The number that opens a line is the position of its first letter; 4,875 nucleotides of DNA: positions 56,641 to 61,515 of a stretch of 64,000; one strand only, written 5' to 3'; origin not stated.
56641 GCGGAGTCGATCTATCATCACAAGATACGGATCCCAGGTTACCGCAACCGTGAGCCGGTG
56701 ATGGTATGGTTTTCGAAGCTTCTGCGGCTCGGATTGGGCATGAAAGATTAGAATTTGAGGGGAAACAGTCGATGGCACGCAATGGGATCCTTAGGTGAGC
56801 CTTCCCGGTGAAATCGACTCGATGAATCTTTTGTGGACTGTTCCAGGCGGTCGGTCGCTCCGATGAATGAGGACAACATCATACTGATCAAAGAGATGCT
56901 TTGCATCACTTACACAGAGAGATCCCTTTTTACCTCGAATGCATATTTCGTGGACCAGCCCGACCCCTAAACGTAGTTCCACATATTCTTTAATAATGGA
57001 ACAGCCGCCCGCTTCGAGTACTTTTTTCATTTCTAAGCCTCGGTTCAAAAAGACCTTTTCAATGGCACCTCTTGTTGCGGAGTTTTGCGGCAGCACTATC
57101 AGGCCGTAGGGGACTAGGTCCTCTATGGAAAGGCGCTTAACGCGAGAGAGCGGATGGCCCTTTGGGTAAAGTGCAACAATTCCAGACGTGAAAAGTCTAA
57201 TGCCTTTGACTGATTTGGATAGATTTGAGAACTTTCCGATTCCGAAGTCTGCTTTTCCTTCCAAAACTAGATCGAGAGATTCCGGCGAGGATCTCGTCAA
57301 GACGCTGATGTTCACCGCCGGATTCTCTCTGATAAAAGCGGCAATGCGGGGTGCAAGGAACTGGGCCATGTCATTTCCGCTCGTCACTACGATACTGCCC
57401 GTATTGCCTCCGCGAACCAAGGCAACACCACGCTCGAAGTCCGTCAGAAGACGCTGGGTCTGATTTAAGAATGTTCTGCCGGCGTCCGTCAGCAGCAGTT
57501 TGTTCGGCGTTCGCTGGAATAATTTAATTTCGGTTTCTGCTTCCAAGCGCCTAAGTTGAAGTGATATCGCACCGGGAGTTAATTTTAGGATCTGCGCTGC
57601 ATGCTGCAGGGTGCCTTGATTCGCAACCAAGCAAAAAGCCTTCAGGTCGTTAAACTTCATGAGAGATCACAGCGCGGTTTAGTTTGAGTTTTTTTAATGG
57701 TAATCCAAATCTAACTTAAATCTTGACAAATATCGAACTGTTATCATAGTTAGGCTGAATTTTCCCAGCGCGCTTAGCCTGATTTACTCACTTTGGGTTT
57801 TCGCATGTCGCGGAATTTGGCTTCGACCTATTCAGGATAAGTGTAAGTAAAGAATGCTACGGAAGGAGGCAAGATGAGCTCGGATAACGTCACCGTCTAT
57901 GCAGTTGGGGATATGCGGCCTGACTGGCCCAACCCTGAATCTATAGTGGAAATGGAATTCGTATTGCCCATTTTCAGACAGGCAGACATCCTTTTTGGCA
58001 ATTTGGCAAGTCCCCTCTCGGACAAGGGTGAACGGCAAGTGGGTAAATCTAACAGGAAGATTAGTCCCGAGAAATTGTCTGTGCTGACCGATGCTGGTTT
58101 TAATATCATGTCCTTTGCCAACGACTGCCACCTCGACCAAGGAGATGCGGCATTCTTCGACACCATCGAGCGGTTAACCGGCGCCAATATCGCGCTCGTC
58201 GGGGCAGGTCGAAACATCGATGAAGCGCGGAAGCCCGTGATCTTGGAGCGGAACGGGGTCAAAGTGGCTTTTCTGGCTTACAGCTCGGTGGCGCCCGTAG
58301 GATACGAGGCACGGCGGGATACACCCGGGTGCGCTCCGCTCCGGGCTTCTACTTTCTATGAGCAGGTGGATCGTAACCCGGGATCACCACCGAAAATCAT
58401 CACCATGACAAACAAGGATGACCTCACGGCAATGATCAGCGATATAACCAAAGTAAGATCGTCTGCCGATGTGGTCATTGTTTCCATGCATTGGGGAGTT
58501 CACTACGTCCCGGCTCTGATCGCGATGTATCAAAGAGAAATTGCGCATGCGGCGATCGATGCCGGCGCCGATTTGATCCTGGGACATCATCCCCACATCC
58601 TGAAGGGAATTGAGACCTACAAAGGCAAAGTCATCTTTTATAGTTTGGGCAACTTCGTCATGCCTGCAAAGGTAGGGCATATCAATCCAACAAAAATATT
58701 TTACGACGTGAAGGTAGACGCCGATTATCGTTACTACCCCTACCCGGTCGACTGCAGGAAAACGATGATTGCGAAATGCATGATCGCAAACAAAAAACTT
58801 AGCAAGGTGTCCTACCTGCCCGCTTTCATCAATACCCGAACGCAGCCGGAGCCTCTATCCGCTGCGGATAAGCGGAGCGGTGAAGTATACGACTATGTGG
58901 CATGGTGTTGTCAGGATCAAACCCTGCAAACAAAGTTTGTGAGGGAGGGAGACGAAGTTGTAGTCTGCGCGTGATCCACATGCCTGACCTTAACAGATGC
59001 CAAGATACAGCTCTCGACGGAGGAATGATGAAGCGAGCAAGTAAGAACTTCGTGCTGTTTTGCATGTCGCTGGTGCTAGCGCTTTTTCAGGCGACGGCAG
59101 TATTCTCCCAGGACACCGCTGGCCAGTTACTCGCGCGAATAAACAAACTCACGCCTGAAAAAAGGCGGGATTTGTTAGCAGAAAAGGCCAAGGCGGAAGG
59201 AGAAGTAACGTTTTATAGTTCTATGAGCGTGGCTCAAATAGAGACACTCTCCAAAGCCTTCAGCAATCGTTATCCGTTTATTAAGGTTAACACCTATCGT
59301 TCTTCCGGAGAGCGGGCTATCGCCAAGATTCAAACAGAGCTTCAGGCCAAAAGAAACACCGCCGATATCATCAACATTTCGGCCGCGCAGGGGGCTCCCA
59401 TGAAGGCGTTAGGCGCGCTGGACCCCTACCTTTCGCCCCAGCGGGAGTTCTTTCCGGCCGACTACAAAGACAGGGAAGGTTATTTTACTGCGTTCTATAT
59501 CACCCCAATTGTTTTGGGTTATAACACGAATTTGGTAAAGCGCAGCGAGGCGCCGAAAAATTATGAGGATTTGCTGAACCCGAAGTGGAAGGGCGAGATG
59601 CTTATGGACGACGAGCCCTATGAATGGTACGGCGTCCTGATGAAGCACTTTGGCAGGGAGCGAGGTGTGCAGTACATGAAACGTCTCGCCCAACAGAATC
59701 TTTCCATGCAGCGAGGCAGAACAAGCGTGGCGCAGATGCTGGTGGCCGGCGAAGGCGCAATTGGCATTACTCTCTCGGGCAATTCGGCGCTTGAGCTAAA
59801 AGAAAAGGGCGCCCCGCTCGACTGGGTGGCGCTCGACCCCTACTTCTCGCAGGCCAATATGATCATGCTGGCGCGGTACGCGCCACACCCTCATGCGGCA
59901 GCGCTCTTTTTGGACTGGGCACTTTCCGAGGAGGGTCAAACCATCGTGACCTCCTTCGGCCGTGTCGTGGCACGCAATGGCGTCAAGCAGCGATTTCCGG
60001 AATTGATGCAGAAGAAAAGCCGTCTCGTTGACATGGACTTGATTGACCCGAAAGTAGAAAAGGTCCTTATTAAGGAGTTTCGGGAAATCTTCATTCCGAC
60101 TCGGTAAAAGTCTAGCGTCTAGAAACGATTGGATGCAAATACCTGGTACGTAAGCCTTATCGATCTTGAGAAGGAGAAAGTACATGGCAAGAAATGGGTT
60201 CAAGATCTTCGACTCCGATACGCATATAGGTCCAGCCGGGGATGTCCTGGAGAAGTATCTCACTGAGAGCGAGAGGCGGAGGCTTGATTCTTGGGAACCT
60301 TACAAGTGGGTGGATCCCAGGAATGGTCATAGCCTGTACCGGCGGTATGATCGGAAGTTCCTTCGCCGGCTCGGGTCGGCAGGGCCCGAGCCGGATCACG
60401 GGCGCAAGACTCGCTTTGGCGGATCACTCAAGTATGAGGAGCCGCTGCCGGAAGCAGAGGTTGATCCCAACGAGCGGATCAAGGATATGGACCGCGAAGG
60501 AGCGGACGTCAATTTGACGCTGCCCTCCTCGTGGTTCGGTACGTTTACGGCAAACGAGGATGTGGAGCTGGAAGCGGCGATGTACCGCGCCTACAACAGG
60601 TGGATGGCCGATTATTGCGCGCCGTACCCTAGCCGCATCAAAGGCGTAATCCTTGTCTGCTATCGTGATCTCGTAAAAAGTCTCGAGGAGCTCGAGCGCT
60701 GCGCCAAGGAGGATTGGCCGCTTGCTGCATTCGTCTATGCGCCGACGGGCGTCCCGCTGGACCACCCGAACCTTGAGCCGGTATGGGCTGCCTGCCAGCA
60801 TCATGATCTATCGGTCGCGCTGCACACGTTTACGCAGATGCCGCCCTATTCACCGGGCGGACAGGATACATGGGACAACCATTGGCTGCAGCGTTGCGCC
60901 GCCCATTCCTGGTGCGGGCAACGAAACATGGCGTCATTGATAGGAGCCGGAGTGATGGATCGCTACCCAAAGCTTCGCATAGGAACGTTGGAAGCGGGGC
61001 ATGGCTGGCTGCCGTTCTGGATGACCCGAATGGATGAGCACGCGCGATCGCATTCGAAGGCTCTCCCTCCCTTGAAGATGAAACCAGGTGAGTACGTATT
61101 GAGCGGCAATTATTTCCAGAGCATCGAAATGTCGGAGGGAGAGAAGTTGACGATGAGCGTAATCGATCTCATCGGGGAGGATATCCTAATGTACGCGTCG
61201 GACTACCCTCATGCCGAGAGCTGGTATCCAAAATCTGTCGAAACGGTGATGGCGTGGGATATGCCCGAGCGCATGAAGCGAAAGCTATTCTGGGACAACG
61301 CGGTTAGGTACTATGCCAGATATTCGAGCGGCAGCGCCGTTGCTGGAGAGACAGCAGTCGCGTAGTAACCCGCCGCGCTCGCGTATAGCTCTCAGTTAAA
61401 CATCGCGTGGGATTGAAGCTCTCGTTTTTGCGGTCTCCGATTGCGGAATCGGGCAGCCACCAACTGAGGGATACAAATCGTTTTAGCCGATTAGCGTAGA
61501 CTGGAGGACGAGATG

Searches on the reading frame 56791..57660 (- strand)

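Call 45: search_protein_families(library=pfam, proteins=[window:56791-57660:-], max_evalue=0.00001)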
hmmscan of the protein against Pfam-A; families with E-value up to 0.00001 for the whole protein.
window:56791-57660:- (289 aa): 2 families
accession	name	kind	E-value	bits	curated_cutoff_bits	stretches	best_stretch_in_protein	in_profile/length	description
PF03466.25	LysR_substrate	-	5.2e-31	108.1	28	1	84-283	2-204/209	LysR substrate binding domain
PF00126.33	HTH_1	-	3.4e-16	59.4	26.6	1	3-62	1-60/60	Bacterial regulatory helix-turn-helix protein, lysR family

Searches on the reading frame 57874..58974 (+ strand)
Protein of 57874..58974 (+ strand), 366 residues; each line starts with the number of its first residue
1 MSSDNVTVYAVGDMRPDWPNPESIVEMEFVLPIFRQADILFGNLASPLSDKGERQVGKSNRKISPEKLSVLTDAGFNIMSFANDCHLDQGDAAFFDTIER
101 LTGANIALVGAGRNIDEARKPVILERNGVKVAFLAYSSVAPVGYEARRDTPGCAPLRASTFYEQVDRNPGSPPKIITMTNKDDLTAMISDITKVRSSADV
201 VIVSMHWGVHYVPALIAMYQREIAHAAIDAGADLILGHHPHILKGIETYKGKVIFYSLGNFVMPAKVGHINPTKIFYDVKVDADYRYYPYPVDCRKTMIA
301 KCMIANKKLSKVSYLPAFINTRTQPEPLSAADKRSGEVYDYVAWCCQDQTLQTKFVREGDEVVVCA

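Call 45: search_protein_families(library=pfam, proteins=[window:57874-58974:+], max_evalue=0.00001)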
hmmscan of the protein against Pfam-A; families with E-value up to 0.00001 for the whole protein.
window:57874-58974:+ (366 aa): 1 family
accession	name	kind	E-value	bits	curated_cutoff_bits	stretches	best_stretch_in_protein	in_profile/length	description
PF09587.15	PGA_cap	-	1.3e-64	218.6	27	1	28-263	30-253/255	Bacterial capsule synthesis protein PGA_cap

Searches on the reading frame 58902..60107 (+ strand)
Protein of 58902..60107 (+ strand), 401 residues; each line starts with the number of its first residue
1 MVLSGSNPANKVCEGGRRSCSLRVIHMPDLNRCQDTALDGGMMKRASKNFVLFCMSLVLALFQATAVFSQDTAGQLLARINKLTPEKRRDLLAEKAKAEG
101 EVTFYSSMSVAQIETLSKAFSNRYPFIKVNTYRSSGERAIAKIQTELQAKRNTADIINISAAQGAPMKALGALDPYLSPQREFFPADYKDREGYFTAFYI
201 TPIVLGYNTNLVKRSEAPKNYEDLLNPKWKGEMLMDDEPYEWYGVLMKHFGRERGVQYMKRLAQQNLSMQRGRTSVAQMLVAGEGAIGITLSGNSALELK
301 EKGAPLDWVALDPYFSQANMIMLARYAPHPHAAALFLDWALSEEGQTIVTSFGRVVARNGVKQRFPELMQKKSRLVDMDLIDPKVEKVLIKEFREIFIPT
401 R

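Call 45: search_protein_families(library=pfam, proteins=[window:58902-60107:+], max_evalue=0.00001)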
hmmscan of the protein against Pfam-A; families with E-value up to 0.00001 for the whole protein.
window:58902-60107:+ (401 aa): 4 families
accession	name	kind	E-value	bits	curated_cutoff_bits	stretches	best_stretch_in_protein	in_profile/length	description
PF13343.11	SBP_bac_6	-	4.9e-16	59.4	24.6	1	155-367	5-230/245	Bacterial extracellular solute-binding protein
PF13416.11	SBP_bac_8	-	6.8e-15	56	27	1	118-361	4-265/279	Bacterial extracellular solute-binding protein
PF01547.30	SBP_bac_1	-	8.1e-15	56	26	1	118-346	15-306/307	Bacterial extracellular solute-binding protein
PF13531.11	SBP_bac_11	-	5.9e-11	43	25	1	113-353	13-225/227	Bacterial extracellular solute-binding protein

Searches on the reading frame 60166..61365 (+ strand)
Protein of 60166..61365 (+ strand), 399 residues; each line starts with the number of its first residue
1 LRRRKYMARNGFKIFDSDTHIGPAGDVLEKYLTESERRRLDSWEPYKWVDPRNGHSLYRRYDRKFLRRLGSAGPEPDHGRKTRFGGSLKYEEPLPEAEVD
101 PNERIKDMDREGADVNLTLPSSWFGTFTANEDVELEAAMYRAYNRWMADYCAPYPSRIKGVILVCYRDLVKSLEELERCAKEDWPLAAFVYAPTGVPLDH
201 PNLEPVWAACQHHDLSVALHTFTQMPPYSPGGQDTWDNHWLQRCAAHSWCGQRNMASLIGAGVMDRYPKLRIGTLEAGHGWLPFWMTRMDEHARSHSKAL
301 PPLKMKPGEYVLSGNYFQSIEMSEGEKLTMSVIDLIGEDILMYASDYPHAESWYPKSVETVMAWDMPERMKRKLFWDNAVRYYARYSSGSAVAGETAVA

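Call 46: search_protein_families(library=pfam, proteins=[window:60166-61365:+], max_evalue=0.00001)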
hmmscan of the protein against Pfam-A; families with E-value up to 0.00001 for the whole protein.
window:60166-61365:+ (399 aa): 1 family
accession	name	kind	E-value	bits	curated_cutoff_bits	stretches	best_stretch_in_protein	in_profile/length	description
PF04909.20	Amidohydro_2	-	6.9e-29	101.9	26.4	1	96-383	16-287/289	Amidohydrolase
